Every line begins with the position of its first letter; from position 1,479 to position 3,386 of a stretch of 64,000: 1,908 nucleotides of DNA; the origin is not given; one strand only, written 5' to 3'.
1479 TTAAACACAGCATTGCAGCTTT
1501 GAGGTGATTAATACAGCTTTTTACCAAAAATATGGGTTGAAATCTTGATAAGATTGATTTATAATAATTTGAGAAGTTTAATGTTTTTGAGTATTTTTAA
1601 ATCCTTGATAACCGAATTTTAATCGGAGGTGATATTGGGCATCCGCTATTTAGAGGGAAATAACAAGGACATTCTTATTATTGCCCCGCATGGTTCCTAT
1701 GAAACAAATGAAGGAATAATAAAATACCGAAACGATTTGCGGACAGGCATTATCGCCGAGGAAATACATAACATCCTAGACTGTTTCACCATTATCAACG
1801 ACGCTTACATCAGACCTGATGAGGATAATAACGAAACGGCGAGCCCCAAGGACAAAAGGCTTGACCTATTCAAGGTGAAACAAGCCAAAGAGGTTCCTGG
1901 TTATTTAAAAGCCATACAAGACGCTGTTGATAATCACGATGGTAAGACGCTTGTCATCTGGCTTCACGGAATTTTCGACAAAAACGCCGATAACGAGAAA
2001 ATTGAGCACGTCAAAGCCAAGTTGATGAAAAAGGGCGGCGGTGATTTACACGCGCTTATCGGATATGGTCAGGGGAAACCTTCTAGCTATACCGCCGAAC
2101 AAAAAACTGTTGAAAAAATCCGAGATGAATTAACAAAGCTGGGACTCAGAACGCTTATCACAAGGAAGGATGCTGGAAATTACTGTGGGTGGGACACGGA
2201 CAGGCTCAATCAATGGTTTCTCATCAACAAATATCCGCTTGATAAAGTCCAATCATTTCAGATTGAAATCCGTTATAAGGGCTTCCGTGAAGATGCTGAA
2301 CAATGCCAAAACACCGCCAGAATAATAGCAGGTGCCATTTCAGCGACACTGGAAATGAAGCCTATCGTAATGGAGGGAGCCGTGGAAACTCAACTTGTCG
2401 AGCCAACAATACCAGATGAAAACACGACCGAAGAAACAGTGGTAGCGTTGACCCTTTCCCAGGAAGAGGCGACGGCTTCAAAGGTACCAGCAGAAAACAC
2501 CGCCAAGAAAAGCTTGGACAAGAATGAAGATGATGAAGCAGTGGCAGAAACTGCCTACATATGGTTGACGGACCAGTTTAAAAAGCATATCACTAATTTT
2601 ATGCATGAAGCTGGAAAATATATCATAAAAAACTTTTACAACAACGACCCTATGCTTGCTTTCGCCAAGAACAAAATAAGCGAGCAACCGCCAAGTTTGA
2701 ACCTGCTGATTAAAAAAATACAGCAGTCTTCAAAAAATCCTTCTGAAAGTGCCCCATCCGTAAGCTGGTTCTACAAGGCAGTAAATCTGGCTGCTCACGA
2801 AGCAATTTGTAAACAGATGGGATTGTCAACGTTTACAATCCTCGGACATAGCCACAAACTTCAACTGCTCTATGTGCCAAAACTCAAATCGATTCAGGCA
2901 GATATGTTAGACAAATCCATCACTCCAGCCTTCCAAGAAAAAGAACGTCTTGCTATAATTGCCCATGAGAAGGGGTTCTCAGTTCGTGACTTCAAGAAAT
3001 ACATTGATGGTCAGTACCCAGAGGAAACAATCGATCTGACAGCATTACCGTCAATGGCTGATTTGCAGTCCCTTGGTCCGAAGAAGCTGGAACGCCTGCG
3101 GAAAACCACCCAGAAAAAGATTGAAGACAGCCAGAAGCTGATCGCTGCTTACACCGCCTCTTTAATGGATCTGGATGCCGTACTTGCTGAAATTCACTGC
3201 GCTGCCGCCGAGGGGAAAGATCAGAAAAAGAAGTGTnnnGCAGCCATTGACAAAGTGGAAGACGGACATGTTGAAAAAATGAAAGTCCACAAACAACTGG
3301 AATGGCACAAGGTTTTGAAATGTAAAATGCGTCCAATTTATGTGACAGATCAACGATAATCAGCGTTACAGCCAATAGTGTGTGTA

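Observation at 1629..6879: Unclassified two-gene cargo module: hydrolase-fold/ParB-HTH-like protein plus Zn-ribbon XPD/DinG-like Fe-S helicase with wHTH (candidate novel defence or anti-MGE system)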

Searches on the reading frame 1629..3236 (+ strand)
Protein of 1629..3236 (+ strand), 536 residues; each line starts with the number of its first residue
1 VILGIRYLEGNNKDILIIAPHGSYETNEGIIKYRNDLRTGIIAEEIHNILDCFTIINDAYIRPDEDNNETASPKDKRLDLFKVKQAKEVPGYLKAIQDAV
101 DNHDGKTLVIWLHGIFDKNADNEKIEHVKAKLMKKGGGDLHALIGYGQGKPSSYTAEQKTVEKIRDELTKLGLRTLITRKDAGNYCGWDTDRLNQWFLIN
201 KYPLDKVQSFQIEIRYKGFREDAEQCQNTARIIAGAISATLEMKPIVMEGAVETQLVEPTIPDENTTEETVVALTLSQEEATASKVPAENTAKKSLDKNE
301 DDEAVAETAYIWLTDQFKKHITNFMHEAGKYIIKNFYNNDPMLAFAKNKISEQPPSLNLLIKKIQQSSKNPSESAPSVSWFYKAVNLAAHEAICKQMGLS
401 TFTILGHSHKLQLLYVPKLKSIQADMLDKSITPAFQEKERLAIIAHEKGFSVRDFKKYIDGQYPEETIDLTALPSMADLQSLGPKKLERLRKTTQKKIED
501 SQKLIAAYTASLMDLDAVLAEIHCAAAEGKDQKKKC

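Call 4: search_protein_families(library=pfam, proteins=[window:1629-3236:+], max_evalue=1)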
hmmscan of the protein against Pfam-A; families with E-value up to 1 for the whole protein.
window:1629-3236:+ (536 aa): 0 families

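Call 5: search_protein_families(library=padloc, proteins=[window:1629-3236:+], max_evalue=1)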
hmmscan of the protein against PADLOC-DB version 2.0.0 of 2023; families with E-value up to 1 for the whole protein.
window:1629-3236:+ (536 aa): 0 families
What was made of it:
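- No PADLOC match beyond the Walker A region (call 5).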

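Call 6: search_protein_families(library=ncbifam, proteins=[window:1629-3236:+], max_evalue=1)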
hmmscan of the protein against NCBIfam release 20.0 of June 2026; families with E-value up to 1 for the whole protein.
window:1629-3236:+ (536 aa): 0 families
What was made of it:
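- On XPD/Rad3/DinG helicases: No NCBIfam match (call 6).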

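Call 7: search_protein_families(library=phrogs, proteins=[window:1629-3236:+], max_evalue=1)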
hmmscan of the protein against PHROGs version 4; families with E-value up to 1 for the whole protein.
window:1629-3236:+ (536 aa): 2 families
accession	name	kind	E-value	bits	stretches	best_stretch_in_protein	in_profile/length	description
phrog_35771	-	unknown function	0.051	14.6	1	482-515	47-80/82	-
phrog_25072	-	unknown function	0.11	13.8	1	261-303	8-48/157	-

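Call 10: search_solved_structures(query=window:1629-3236:+, max_evalue=10)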
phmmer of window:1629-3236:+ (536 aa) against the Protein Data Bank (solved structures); distinct sequences matched with E-value up to 10: 0.

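Call 12: find_homologous_proteins(query=window:1629-3236:+)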
Query window:1629-3236:+ (536 aa): 44 proteins with E <= 0.001 among 8000 candidates.
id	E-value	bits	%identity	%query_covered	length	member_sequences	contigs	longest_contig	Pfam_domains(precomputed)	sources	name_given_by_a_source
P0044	0.0e+0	1148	96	100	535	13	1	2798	-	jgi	jgi:hypothetical protein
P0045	4.4e-232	789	70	99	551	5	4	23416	-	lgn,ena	-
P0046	2.3e-151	523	52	98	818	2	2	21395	-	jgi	jgi:hypothetical protein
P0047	1.5e-149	517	55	78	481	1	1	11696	-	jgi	jgi:hypothetical protein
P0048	4.3e-149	515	51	97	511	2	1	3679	-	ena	-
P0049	1.3e-139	484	58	77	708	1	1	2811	-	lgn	-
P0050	6.2e-130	452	48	97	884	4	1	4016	PF08902.17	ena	-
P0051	4.8e-114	400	43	98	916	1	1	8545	-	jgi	-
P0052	1.2e-110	389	43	99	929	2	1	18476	-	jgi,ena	-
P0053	8.5e-110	386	47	85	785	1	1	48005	-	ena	-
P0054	5.5e-101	357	43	97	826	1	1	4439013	-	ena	-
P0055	1.2e-95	339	41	95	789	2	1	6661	PF04055.28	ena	-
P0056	2.5e-91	325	38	99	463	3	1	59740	-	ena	-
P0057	1.6e-89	319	40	97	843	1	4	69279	PF08902.17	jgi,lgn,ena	-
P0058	2.4e-85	305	39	97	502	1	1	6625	-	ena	-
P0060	7.6e-81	290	38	97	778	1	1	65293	-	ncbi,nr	ncbi:MAG: radical SAM protein [Desulfobacterales bacterium]|nr:radical SAM protein [Desulfobacterale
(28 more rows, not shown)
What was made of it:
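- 1629..3239 (+): Gene 1, 536 aa (probable true start TTG at 1635). Layout: N-terminal metal-hydrolase domain, disordered linker, then an all-alpha C-domain ending in a long helix. 44 homologues (call 12).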

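Call 18: find_encoding_contigs(protein=P0054, flank=10000, max_places=2)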
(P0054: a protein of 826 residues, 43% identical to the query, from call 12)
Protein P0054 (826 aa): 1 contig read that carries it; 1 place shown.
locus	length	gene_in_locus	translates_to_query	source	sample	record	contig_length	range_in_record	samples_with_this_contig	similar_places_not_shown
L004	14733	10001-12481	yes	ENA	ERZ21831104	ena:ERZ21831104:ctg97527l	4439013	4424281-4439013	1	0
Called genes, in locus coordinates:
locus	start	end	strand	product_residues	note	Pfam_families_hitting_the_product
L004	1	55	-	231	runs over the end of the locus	PF00392:GntR, PF07729:FCD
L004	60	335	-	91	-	-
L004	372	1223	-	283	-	PF02548:Pantoate_transf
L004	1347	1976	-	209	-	-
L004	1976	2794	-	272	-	PF14697:Fer4_21 (faint), PF25160:LdpA_Fe-S-bd (weak), PF13187:Fer4_9, PF00037:Fer4, PF12797:Fer4_2 (weak), PF12837:Fer4_6 (weak), PF12838:Fer4_7, PF13237:Fer4_10 (weak), +2 more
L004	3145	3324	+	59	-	PF12654:DUF3786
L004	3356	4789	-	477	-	PF00392:GntR, PF00155:Aminotran_1_2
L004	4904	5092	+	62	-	-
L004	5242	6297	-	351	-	PF00149:Metallophos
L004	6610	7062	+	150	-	-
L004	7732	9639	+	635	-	PF01807:Zn_ribbon_DnaG, PF08275:DNAG_N, PF13155:Toprim_2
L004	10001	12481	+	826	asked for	-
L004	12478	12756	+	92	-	PF00216:Bac_DNA_binding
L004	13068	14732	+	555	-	?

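Call 19: find_encoding_contigs(protein=P0057, flank=10000, max_places=2)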
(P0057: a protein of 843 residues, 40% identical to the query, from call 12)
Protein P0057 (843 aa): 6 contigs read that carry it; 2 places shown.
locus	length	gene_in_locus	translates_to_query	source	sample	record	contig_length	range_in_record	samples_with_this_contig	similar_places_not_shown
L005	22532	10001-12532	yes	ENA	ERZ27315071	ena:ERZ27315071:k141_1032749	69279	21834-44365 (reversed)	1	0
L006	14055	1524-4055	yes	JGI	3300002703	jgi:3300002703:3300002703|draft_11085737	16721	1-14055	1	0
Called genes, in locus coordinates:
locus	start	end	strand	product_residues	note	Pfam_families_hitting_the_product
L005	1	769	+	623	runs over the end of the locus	-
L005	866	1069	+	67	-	-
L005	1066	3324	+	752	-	PF04055:Radical_SAM (weak)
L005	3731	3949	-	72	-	PF07878:RHH_5 (weak)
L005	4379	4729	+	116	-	-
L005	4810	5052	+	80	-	-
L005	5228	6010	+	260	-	PF00145:DNA_methylase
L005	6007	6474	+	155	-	-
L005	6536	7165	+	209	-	PF03781:FGE-sulfatase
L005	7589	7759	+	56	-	-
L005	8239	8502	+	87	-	-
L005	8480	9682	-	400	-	PF00089:Trypsin (faint), PF13365:Trypsin_2, PF07719:TPR_2 (faint), PF13181:TPR_8 (faint), PF00515:TPR_1 (weak), PF13414:TPR_11, PF13432:TPR_16 (weak), PF13431:TPR_17 (weak), +9 more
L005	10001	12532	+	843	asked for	PF08902:DUF1848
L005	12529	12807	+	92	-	PF00216:Bac_DNA_binding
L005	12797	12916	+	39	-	-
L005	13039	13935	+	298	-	-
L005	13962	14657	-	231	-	PF01863:YgjP-like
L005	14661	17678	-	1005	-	PF04313:HSDR_N, PF04851:ResIII, PF18766:SWI2_SNF2, PF22679:T1R_D3-like, PF11867:T1RH-like_C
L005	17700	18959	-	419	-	PF01420:Methylase_S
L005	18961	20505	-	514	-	PF12161:HsdM_N, PF02384:N6_Mtase, PF07669:Eco57I (faint)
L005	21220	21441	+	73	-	-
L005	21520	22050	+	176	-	PF04002:RadC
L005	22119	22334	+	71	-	-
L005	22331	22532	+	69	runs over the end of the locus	-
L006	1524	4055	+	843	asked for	PF08902:DUF1848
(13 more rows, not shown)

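Call 20: find_encoding_contigs(protein=P0056, flank=10000, max_places=2)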
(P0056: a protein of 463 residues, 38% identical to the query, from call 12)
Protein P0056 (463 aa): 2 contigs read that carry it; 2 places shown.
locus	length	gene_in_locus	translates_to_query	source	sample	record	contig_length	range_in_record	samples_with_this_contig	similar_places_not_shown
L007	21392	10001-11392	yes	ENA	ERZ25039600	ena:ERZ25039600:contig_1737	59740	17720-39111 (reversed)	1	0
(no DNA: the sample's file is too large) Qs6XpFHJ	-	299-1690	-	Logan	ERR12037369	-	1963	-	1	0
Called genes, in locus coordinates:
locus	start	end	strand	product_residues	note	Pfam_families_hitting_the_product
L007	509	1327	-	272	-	PF13189:Cytidylate_kin2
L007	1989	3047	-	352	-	-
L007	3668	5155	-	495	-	-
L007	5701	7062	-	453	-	PF02550:AcetylCoA_hydro, PF16957:Mal_decarbox_Al, PF13336:AcetylCoA_hyd_C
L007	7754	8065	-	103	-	-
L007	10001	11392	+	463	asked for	-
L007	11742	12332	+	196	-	-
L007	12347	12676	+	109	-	-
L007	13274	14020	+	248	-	PF02037:SAP (faint), PF12161:HsdM_N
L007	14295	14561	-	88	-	-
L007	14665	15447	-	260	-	PF01695:IstB_IS21, PF00308:Bac_DnaA, PF00004:AAA (weak)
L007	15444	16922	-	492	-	PF27155:Y4rL_C, PF22483:Mu-transpos_C_2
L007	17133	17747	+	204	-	PF02384:N6_Mtase, PF01170:UPF0020 (weak), PF05175:MTS (weak)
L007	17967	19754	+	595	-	PF01609:DDE_Tnp_1 (weak)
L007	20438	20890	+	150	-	-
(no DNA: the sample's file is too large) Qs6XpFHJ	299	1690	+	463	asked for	-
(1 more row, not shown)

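Call 29: find_encoding_contigs(protein=P0060, flank=10000, max_places=1)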
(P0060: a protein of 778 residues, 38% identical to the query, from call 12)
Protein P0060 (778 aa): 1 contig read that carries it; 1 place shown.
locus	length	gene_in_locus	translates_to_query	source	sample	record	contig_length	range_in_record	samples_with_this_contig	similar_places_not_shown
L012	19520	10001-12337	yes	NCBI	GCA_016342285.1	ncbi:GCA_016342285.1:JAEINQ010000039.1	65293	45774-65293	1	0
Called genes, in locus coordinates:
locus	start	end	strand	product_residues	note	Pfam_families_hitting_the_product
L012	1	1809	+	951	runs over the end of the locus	-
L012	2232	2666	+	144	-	PF02518:HATPase_c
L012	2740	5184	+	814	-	PF13362:Toprim_3, PF13148:DUF3987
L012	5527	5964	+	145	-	-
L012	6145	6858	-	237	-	-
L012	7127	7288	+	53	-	-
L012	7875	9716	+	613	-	PF01807:Zn_ribbon_DnaG, PF08275:DNAG_N (weak), PF13155:Toprim_2, PF13662:Toprim_4 (weak)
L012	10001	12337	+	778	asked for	-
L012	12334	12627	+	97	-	PF00216:Bac_DNA_binding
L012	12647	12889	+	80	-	-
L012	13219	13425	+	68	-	-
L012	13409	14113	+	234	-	PF07603:Lcl_C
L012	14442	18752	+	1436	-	PF07603:Lcl_C, PF13620:CarboxypepD_reg, PF13715:CarbopepD_reg_2 (faint), PF07705:CARDB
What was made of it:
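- Gene-1 relatives lie directly after DnaG-like primases (L004, L012) and directly before HU (L004, L005/6, L012) (calls 18, 19, 29).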

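Call 37: search_solved_structures(query=A2, max_evalue=10, show_alignments=2)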
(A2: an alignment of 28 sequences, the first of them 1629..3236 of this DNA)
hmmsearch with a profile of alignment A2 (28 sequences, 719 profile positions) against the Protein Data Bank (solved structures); distinct sequences matched with E-value up to 10: 5.
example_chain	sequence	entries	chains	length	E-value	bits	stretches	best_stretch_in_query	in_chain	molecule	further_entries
4d49_A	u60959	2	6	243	0.0023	19.7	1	456-569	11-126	ARMADILLO REPEAT PROTEIN ARM00027 | YIII(Dq.V1)4CPAF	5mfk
5mfi_A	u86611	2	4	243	0.004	18.9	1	456-569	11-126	YIII(Dq.V2)4CqI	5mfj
4rfx_A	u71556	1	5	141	0.14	13.8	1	393-503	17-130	Dynactin subunit 1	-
3iv1_A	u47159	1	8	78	1.8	10.1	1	431-499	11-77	Tumor susceptibility gene 101 protein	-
6h9l_A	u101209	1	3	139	2.1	9.9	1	414-499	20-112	Uncharacterized protein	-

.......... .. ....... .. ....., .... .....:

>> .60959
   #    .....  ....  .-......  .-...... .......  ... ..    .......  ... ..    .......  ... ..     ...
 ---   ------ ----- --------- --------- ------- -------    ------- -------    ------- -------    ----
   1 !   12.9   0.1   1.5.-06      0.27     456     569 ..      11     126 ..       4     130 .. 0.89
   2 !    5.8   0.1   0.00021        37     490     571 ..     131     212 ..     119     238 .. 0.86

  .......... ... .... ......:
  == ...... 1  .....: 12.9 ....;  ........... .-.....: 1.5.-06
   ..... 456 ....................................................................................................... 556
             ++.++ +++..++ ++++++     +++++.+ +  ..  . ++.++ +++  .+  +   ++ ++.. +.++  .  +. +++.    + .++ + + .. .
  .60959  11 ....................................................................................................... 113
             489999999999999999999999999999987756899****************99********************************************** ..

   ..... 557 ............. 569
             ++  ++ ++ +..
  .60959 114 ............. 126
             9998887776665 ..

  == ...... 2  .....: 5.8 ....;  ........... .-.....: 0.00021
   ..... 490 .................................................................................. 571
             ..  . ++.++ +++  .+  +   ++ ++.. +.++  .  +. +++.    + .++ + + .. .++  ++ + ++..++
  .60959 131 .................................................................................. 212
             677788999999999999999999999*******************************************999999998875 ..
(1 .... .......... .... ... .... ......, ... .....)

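Call 38: find_encoding_contigs(protein=P0045, flank=10000, max_places=3)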
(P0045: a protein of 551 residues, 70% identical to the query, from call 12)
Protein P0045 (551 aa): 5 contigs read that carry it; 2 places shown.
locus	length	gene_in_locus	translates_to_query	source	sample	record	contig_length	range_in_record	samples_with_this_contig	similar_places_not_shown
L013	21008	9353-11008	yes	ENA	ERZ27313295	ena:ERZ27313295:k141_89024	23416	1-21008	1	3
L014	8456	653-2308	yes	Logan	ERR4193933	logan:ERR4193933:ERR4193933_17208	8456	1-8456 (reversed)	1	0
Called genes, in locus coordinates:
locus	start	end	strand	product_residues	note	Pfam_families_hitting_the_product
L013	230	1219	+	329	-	PF08273:Zn_Ribbon_Prim (weak)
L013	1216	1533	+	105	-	PF12843:QSregVF_b (weak), PF00226:DnaJ (weak)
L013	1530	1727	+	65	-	-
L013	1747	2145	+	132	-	-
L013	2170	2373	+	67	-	-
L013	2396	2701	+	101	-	-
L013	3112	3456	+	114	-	-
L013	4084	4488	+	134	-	-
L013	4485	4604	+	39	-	-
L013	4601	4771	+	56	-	-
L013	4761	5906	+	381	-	PF13412:HTH_24 (weak)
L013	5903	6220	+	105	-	-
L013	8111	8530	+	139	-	-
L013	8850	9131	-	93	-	-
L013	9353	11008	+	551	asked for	-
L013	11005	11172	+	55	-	-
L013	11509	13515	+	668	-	PF27228:MTBMA_p00010_2nd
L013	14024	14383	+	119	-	-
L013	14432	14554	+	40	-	-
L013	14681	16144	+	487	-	PF04055:Radical_SAM, PF13186:SPASM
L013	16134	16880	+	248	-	PF01026:TatD_DNase, PF04909:Amidohydro_2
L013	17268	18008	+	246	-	-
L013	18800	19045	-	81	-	-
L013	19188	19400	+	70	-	-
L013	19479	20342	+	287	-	-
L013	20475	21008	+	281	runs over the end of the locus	PF12705:PDDEXK_1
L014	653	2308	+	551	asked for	-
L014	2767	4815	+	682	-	PF27228:MTBMA_p00010_2nd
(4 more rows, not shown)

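Call 43: predict_structure(alignment_id=A2)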
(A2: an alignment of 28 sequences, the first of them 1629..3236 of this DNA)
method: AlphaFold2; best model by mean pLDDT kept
length: 536 residues; sequences in the alignment: 28
mean_pLDDT: 83.1   pTM: 0.51
mean pLDDT of the five models: 83.1, 82.4, 82.0, 78.4, 77.5
residues with pLDDT >= 90: 272; 70-90: 179; 50-70: 31; < 50: 54
segments of 3 or more residues with pLDDT < 50: 247-298
pLDDT, mean of each block of 10 residues (from residue 1): 81 97 85 90 98 96 90 94 96 97 95 97 95 90 92 92 97 96 90 95 97 97 96 96 56 35 32 27 29 36 87 81 81 91 81 81 84 78 91 90 87 80 64 88 95 91 76 87 84 86 93 91 79 71
secondary structure, 60 per line:
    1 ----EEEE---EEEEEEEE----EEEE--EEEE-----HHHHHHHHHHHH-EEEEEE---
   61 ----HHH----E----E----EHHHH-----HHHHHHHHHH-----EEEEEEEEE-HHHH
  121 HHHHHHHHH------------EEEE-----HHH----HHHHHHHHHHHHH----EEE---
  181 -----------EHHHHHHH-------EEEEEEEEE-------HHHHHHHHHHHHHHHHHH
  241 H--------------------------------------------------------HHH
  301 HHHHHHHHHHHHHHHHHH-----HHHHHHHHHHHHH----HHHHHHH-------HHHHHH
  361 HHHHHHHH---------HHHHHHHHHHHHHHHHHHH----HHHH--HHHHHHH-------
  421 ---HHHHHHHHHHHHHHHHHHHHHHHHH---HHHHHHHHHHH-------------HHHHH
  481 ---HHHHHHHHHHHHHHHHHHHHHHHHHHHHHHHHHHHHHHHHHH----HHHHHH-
elements in order: E5-8 E12-19 E24-27 E30-33 H39-50 E52-57 H83-86 H92-101 E107-115 H117-129 E142-145 H158-170 E175-177 H193-199 E207-215 H223-241 H298-318 H324-336 H341-347 H355-368 H378-396 H401-404 H407-413 H424-448 H452-462 H476-480 H484-525 H530-535
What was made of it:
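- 1629..3239 (+): AF2 model pLDDT 83, with residues 247-298 disordered (call 43).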

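Call 45: fold_search(model_id=the predicted structure, library=pdb)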
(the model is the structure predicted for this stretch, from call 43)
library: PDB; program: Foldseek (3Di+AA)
matches with E <= 10: 401; with E <= 0.001: 17
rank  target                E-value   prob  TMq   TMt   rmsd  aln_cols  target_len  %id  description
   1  2q7s_A                9.2e-07  1.00  0.30  0.55   6.2       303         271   12  Crystal structure of N-formylglutamate amidohydrolase (YP_297560.1) from Ralstonia eutropha JMP134 at 2.00 A resolutio (released 2007-06-19)
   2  2q7s_B                1.1e-06  1.00  0.30  0.53   7.2       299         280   14  Crystal structure of N-formylglutamate amidohydrolase (YP_297560.1) from Ralstonia eutropha JMP134 at 2.00 A resolutio (released 2007-06-19)
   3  4oko_A                2.3e-05  1.00  0.23  0.39   8.5       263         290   11  Crystal structure of Francisella tularensis REP34 (Rapid Encystment Phenotype Protein 34 KDa) (released 2014-09-24)
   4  4oko_D                4.7e-05  1.00  0.23  0.38   8.8       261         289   11  Crystal structure of Francisella tularensis REP34 (Rapid Encystment Phenotype Protein 34 KDa) (released 2014-09-24)
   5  4b6z_D                8.1e-05  1.00  0.25  0.34   6.5       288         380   10  Crystal structure of metallo-carboxypeptidase from Burkholderia cenocepacia (released 2013-03-27)
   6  3k2k                  8.5e-05  1.00  0.26  0.34   6.6       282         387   10  Crystal structure of putative carboxypeptidase (YP_103406.1) from BURKHOLDERIA MALLEI ATCC 23344 at 2.49 A resolution (released 2009-11-03)
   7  2odf_A                9.5e-05  1.00  0.29  0.57   5.9       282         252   10  The crystal structure of gene product Atu2144 from Agrobacterium tumefaciens (released 2007-01-23)
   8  4oko_B                9.5e-05  1.00  0.23  0.38   9.6       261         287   12  Crystal structure of Francisella tularensis REP34 (Rapid Encystment Phenotype Protein 34 KDa) (released 2014-09-24)
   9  2odf_E                1.1e-04  1.00  0.26  0.49   7.8       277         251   12  The crystal structure of gene product Atu2144 from Agrobacterium tumefaciens (released 2007-01-23)
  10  4a37_B                1.2e-04  1.00  0.24  0.33   6.6       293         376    9  Metallo-carboxypeptidase from Pseudomonas Aeruginosa (released 2012-05-09)
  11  4a37_A                1.4e-04  1.00  0.26  0.34   8.4       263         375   10  Metallo-carboxypeptidase from Pseudomonas Aeruginosa (released 2012-05-09)
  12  7rag_B                2.1e-04  1.00  0.23  0.51   7.7       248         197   16  Structure of the CwlD amidase from Clostridioides difficile in complex with the GerS lipoprotein (released 2021-09-08)
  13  4oko_C                2.6e-04  1.00  0.22  0.36   9.0       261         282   11  Crystal structure of Francisella tularensis REP34 (Rapid Encystment Phenotype Protein 34 KDa) (released 2014-09-24)
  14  4b6z_B                2.9e-04  1.00  0.25  0.34   6.9       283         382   11  Crystal structure of metallo-carboxypeptidase from Burkholderia cenocepacia (released 2013-03-27)
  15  3l2n_A                4.5e-04  1.00  0.26  0.35   6.2       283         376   12  Crystal structure of Putative carboxypeptidase A (YP_562911.1) from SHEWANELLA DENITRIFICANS OS-217 at 2.39 A resoluti (released 2009-12-29)
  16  2odf_C                5.0e-04  1.00  0.28  0.54   7.3       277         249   11  The crystal structure of gene product Atu2144 from Agrobacterium tumefaciens (released 2007-01-23)
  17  4b6z_A                5.3e-04  1.00  0.28  0.38   5.8       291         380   10  Crystal structure of metallo-carboxypeptidase from Burkholderia cenocepacia (released 2013-03-27)
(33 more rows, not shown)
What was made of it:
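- On N-formylglutamate amidohydrolase / PghP-like Zn hydrolases: Foldseek 2q7s E 9e-7, TM (target) 0.55 (call 45).
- Checked: Gene 1 residues 1-245: best matches are N-formylglutamate amidohydrolase, E 9e-7, then M14 and amidase_3 Zn hydrolases (calls 43, 45).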
